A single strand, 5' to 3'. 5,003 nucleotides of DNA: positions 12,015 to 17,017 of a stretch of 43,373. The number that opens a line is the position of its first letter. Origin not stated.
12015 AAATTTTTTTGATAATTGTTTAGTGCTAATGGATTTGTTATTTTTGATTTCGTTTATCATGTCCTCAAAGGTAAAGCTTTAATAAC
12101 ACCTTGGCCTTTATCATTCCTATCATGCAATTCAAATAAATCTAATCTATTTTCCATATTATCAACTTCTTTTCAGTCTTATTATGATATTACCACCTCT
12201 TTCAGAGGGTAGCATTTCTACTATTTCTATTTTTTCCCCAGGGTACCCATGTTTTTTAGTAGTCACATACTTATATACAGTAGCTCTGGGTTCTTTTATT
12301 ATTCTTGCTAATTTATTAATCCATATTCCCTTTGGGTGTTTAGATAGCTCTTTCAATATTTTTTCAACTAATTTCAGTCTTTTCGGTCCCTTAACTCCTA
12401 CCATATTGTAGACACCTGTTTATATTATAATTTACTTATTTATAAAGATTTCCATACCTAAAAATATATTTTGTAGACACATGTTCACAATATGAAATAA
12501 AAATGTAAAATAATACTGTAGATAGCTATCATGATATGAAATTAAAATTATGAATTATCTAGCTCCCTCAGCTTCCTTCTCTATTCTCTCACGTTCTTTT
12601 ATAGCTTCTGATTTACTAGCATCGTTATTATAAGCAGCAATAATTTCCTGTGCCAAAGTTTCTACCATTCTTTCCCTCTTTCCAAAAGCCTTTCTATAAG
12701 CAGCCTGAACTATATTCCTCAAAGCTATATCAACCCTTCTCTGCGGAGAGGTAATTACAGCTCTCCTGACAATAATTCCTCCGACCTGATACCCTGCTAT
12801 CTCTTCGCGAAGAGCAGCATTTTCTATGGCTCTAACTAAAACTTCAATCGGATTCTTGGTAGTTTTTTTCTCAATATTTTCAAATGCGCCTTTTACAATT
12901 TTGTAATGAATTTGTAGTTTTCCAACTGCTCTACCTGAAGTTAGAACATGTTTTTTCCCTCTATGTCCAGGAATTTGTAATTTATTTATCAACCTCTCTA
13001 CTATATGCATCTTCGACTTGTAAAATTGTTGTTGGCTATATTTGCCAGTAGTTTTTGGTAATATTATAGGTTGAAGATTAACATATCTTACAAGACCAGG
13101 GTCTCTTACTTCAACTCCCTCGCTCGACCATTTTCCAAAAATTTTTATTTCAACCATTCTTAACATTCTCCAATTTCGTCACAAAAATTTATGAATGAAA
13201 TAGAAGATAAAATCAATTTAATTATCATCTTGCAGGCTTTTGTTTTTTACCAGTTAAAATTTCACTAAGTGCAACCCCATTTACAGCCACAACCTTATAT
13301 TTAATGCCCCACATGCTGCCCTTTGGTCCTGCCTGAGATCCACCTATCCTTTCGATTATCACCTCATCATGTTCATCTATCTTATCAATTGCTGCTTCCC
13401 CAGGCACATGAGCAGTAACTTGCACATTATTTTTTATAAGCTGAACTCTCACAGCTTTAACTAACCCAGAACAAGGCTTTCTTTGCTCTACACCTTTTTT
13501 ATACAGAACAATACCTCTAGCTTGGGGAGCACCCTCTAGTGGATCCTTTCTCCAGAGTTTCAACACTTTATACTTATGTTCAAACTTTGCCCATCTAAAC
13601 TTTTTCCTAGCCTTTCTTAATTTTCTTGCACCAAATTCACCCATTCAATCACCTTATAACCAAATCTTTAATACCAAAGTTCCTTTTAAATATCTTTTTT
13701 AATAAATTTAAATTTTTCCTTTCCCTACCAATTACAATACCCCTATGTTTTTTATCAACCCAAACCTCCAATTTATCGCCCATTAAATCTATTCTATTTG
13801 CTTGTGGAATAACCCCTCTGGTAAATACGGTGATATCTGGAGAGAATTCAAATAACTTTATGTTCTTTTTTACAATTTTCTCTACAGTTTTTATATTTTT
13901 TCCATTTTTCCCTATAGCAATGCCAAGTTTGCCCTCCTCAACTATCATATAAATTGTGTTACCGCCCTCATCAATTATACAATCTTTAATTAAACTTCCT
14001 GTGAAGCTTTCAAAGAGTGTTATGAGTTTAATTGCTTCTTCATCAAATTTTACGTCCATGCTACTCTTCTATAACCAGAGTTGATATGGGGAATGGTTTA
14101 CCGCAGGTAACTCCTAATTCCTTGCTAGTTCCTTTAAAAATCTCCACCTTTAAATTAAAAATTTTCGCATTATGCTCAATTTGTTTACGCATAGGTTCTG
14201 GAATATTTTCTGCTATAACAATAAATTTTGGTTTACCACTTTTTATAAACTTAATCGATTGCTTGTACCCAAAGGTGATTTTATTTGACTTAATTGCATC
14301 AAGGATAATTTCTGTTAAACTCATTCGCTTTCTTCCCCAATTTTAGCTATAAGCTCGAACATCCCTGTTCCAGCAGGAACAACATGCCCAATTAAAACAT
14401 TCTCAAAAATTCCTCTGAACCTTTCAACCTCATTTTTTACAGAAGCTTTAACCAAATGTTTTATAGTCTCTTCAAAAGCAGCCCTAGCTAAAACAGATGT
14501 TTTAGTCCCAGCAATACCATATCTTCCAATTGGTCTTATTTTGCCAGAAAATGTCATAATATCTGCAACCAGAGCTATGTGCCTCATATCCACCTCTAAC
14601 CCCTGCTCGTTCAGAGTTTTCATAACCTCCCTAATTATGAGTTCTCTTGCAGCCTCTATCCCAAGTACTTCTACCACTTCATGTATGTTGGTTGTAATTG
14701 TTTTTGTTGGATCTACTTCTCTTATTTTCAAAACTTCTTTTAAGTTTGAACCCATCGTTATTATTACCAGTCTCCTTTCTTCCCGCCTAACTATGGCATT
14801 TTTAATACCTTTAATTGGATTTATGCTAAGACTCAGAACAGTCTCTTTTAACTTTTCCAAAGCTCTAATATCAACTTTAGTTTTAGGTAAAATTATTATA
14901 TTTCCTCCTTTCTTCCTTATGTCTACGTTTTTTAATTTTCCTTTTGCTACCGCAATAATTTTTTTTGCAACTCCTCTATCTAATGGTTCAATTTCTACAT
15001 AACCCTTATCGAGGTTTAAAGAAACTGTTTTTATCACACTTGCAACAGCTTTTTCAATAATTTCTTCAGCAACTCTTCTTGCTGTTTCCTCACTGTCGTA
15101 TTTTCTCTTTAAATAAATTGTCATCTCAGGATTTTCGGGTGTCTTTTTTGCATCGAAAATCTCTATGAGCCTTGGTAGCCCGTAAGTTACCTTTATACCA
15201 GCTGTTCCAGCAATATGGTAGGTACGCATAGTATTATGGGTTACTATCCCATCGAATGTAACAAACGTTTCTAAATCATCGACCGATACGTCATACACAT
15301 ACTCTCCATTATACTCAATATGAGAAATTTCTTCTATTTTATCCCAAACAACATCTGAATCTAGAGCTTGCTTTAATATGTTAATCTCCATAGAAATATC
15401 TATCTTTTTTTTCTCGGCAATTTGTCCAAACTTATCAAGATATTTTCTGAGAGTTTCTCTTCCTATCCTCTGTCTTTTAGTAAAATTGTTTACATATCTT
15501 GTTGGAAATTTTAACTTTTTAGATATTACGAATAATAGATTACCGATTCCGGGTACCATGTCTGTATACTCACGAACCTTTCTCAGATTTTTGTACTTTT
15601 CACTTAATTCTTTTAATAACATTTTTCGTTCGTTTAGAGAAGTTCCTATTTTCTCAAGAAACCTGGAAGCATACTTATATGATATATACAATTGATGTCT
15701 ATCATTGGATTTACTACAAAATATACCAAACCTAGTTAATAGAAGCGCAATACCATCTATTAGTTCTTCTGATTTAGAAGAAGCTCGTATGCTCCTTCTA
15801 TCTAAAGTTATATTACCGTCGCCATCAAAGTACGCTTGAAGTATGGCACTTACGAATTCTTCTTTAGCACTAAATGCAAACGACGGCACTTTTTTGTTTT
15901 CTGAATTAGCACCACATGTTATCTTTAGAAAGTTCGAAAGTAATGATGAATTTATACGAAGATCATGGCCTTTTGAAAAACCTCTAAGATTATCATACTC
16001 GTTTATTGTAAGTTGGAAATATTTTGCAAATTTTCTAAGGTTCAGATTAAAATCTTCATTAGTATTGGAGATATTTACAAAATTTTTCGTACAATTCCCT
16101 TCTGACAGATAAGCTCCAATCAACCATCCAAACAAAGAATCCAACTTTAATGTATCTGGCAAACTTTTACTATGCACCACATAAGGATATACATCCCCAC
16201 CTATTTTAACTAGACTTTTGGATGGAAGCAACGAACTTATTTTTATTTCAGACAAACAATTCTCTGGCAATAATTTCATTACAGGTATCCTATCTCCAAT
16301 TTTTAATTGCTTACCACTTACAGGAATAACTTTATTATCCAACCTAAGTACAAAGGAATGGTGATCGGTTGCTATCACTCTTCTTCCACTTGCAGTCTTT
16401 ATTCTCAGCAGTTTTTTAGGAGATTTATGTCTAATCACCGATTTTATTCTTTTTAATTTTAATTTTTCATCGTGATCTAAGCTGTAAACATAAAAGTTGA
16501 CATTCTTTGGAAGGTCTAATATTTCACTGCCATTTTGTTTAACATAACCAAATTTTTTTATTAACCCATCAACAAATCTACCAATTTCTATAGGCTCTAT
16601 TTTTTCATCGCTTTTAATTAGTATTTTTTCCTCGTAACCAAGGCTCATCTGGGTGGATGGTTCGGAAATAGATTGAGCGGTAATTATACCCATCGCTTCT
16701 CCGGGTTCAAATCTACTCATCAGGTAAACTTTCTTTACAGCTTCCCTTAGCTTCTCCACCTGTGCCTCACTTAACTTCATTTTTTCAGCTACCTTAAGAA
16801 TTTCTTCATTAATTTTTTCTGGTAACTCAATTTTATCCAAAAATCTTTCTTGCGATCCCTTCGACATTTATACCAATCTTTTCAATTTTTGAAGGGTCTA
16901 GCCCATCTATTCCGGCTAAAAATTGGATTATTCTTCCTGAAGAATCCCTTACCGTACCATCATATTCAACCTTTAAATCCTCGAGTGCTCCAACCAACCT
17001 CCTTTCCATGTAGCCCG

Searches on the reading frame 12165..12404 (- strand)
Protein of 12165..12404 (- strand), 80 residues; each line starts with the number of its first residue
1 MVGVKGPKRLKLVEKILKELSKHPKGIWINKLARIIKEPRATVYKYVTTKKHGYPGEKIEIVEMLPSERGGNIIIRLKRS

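Call 27: search_protein_families(library=pfam, proteins=[window:12165-12404:-])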
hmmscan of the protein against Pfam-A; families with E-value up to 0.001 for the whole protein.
window:12165-12404:- (80 aa): 0 families

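Call 84: search_protein_families(library=pfam, proteins=[window:12165-12404:-], max_evalue=5)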
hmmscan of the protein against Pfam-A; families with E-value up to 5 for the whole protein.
window:12165-12404:- (80 aa): 2 families
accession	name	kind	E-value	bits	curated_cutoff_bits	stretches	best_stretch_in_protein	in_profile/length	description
PF02796.21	HTH_7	-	0.013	16.1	23.8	1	25-49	20-44/45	Helix-turn-helix domain of resolvase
PF09339.16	HTH_IclR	-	0.084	13.1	22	1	16-49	8-41/52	IclR helix-turn-helix domain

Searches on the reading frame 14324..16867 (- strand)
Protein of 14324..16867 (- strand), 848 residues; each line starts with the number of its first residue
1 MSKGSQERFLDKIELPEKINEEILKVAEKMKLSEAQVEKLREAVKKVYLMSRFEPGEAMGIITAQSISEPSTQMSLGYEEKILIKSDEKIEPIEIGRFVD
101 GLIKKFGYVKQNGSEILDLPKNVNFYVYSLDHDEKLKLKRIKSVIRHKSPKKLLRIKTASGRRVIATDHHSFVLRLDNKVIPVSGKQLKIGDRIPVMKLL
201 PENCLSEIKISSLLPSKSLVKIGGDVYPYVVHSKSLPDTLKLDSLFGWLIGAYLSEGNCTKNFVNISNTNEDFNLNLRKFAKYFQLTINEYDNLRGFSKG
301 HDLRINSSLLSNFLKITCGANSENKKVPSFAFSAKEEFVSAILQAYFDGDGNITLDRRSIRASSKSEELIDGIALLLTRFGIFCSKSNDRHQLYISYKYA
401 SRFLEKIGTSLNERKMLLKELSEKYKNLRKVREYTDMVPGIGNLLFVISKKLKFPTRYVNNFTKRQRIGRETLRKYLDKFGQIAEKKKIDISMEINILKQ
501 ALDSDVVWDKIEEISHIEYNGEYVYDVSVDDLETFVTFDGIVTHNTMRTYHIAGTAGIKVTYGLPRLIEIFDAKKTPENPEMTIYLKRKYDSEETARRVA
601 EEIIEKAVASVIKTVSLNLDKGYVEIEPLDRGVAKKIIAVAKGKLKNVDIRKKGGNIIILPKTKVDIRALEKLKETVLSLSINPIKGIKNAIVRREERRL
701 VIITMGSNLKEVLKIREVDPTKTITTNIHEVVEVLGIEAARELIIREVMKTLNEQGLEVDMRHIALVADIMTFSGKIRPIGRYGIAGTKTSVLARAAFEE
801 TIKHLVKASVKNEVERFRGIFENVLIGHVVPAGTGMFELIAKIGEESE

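Call 27: search_protein_families(library=pfam, proteins=[window:14324-16867:-])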
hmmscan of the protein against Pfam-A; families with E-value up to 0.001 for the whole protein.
window:14324-16867:- (848 aa): 3 families
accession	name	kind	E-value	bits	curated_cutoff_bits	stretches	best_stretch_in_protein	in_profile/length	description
PF04998.22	RNA_pol_Rpb1_5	-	2e-44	152.5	28.5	2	543-792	87-266/267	RNA polymerase Rpb1, domain 5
PF14890.11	Intein_splicing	-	2.8e-22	79.6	35.8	1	118-545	14-155/155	Intein splicing domain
PF14528.11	LAGLIDADG_3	-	1.7e-15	57.4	22.5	1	337-408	1-82/82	LAGLIDADG-like domain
